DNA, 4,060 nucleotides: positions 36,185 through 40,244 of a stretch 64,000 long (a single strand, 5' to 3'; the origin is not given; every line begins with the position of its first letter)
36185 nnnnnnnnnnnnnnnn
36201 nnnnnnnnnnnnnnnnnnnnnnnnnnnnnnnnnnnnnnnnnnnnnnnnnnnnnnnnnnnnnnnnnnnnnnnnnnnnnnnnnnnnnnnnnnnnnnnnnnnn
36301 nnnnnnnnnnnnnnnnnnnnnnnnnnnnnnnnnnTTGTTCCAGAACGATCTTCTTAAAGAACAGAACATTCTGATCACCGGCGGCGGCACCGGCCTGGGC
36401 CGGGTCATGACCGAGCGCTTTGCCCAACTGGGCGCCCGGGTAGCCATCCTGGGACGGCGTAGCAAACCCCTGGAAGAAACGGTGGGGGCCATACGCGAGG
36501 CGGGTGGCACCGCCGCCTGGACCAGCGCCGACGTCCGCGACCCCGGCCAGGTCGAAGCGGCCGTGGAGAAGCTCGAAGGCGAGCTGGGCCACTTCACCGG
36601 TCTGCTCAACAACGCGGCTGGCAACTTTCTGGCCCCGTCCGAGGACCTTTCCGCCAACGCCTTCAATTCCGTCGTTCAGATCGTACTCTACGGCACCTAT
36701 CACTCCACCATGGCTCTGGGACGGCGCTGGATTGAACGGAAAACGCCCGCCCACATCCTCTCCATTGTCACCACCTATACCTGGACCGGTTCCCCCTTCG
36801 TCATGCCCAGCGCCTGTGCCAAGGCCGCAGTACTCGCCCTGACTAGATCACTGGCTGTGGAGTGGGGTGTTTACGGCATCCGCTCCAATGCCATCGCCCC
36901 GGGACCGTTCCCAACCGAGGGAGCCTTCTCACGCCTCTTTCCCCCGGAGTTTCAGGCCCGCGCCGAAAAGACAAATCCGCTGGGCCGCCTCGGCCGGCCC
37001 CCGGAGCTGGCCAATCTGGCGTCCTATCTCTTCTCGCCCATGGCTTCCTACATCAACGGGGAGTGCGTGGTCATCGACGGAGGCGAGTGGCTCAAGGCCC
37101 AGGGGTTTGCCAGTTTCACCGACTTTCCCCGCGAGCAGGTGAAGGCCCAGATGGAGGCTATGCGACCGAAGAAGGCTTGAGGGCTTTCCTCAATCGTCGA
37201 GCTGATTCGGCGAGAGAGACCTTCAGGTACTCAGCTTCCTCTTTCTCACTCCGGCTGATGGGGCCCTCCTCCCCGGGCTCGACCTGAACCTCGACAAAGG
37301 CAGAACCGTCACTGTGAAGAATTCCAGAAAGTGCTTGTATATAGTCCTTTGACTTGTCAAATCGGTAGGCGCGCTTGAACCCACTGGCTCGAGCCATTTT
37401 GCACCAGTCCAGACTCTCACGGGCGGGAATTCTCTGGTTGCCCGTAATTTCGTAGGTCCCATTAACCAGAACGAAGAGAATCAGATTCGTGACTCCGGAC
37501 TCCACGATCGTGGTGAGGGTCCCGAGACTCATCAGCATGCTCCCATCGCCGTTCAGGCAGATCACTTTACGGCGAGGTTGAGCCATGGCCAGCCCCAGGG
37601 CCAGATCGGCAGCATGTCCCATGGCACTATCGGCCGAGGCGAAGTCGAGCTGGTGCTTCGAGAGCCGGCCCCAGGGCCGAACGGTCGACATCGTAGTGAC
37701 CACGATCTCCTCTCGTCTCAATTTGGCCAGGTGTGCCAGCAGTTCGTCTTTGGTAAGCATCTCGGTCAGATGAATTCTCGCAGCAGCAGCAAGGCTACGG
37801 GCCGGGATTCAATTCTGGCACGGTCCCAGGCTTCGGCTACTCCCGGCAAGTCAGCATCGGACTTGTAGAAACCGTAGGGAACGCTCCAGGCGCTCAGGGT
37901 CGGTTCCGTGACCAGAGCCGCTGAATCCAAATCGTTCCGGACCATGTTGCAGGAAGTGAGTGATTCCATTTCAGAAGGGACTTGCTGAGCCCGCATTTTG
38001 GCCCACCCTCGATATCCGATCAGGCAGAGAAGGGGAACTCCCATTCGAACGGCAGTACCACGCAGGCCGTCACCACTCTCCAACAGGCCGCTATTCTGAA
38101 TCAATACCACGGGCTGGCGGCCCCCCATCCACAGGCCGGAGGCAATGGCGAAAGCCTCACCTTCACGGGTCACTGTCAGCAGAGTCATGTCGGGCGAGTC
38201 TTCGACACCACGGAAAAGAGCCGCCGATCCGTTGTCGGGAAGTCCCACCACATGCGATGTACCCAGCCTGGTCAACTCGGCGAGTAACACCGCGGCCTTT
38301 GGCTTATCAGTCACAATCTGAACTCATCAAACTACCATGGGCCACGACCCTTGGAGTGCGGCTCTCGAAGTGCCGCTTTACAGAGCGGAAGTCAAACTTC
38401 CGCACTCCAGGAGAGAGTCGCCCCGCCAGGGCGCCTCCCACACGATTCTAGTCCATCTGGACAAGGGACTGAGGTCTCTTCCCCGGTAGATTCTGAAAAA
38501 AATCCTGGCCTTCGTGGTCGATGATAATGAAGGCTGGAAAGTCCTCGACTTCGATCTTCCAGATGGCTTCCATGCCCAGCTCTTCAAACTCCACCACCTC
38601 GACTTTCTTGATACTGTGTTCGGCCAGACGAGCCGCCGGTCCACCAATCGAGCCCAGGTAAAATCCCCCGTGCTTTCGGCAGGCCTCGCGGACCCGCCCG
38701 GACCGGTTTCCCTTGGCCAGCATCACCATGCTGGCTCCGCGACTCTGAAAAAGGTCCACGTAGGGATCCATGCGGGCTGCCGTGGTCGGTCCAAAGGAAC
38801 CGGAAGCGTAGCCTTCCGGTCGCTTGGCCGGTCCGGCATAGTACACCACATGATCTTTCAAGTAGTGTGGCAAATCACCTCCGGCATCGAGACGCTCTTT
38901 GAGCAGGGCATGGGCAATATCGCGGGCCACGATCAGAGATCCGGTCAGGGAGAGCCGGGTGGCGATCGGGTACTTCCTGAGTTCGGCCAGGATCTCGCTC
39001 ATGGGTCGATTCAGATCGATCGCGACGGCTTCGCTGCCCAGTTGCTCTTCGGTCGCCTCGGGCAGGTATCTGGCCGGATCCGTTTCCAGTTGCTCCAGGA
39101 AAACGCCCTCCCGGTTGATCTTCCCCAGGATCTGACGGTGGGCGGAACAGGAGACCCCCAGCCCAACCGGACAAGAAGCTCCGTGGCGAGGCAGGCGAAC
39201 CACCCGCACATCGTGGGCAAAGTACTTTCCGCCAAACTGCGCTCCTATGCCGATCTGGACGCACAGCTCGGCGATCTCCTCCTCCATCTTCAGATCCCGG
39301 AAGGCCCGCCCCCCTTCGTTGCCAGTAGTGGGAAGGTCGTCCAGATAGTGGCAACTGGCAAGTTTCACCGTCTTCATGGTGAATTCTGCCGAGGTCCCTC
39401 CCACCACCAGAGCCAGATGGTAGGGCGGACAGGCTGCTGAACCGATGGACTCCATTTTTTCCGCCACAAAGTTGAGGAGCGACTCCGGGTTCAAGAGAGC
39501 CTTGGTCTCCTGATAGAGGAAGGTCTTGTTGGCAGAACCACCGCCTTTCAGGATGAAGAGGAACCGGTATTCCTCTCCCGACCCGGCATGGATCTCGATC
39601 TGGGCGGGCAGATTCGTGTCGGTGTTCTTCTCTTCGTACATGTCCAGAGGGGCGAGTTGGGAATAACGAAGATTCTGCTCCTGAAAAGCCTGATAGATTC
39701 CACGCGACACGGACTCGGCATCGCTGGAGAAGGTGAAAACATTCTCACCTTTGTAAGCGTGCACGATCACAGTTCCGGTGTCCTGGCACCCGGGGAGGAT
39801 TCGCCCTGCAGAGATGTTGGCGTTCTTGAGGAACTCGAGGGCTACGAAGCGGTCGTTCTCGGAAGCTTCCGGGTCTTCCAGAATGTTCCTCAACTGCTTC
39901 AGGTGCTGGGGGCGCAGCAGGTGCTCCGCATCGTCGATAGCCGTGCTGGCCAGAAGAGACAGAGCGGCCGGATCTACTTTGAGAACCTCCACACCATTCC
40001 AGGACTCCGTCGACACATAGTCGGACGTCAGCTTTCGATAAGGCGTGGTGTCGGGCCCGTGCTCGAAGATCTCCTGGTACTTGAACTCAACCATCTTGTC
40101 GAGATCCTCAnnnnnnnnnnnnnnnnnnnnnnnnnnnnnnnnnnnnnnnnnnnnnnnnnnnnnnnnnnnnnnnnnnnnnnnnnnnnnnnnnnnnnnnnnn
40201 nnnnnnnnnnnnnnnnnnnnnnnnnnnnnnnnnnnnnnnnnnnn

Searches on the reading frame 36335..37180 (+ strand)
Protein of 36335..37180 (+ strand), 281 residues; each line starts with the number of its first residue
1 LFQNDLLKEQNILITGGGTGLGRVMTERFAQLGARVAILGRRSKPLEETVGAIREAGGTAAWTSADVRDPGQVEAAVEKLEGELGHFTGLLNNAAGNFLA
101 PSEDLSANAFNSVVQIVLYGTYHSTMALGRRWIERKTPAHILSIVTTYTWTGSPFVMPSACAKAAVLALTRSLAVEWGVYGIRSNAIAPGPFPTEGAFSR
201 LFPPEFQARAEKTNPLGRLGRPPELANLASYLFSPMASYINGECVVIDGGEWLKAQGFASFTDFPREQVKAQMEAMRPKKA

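Call 52: search_protein_families(library=pfam, proteins=[window:36335-37180:+], max_evalue=0.001)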
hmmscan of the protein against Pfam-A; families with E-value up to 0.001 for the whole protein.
window:36335-37180:+ (281 aa): 3 families
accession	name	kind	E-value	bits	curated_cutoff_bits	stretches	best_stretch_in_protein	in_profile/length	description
PF13561.12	adh_short_C2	-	4.7e-46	157.7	27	1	19-250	6-234/236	Enoyl-(Acyl carrier protein) reductase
PF00106.31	adh_short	-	8e-36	123.8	26.6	1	11-195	2-185/195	short chain dehydrogenase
PF08659.16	KR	-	8.7e-10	39.2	22.6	1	12-120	3-115/180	KR domain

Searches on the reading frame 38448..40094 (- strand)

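Call 52: search_protein_families(library=pfam, proteins=[window:38448-40094:-], max_evalue=0.001)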
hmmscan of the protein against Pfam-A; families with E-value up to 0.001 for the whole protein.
window:38448-40094:- (548 aa): 2 families
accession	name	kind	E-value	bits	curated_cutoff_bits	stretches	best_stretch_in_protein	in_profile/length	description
PF05683.17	Fumerase_C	-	1.9e-82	276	22.2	1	330-535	1-204/205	Fumarase C-terminus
PF05681.19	Fumerase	-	2.3e-75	253.9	25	1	50-322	5-267/270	Fumarate hydratase (Fumerase)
